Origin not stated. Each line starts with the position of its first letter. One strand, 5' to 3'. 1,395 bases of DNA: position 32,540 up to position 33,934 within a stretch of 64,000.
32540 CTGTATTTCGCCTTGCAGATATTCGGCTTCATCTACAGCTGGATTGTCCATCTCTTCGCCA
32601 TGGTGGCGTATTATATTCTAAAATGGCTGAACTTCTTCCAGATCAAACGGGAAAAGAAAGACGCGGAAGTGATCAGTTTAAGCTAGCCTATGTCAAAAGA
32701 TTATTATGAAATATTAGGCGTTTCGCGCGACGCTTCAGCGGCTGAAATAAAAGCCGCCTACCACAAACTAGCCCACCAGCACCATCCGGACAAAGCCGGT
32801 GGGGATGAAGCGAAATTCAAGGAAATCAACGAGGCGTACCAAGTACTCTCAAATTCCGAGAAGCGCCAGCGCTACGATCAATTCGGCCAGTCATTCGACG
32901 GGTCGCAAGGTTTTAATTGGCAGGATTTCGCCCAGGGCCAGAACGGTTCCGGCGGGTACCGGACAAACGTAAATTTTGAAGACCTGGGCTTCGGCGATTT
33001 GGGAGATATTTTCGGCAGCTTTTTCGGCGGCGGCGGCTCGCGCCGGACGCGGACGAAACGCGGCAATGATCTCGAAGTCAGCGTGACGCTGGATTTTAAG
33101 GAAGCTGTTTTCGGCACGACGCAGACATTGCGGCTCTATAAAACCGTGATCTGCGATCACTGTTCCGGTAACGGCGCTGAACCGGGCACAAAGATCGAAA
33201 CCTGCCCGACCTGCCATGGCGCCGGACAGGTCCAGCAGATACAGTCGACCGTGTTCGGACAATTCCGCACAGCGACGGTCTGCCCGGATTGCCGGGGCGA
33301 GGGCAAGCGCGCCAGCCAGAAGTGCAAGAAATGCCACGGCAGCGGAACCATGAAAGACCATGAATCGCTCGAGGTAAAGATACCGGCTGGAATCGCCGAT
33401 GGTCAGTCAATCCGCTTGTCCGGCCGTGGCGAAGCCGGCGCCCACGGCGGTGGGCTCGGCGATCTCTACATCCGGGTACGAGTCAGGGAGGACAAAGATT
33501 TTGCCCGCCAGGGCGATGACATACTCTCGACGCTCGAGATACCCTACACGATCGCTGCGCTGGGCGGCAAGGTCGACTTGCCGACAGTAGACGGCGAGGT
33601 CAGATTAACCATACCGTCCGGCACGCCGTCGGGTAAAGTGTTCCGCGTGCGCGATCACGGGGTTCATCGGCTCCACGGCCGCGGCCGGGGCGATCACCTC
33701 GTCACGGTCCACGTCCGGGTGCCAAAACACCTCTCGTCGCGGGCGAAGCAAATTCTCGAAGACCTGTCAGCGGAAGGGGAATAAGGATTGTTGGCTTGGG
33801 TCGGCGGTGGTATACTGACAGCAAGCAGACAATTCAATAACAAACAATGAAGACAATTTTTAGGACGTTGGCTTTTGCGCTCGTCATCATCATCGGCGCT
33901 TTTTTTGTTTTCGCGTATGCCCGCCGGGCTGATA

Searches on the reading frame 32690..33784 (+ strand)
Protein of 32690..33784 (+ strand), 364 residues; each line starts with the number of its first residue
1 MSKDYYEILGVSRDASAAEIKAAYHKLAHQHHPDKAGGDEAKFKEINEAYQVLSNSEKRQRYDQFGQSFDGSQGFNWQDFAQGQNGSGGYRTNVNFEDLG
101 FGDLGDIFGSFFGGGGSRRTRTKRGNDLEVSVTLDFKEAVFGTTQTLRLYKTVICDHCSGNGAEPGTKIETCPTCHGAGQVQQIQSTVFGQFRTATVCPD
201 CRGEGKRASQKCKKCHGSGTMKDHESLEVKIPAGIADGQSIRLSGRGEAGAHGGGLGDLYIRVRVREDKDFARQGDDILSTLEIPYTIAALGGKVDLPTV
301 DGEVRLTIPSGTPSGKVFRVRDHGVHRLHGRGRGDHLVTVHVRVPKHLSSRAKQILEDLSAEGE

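Call 15: search_protein_families(library=pfam, proteins=[window:32690-33784:+], max_evalue=0.001)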
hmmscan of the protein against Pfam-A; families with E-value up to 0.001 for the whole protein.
window:32690-33784:+ (364 aa): 6 families
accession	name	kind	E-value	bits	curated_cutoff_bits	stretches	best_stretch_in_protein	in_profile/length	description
PF01556.23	DnaJ_C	-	2.1e-45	154.9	26.6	1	128-345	1-152/152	DnaJ C terminal domain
PF00226.36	DnaJ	-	6.6e-25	87.4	27.8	1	4-63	1-63/63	DnaJ domain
PF00684.25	DnaJ_CXXCXGXG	-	1.4e-17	64.2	32.7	1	155-219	1-65/65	DnaJ central domain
PF20833.2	RNase_E_G_Thio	-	0.00016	22.2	26.8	0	211-231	1-21/86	RNase E/G, Thioredoxin-like domain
PF25436.1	BSD2_CRD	-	0.0005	20.7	27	1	152-221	2-60/69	BSD2 cysteine rich domain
PF17302.8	DUF5351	-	0.00084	20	27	0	170-180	18-28/29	Family of unknown function (DUF5351)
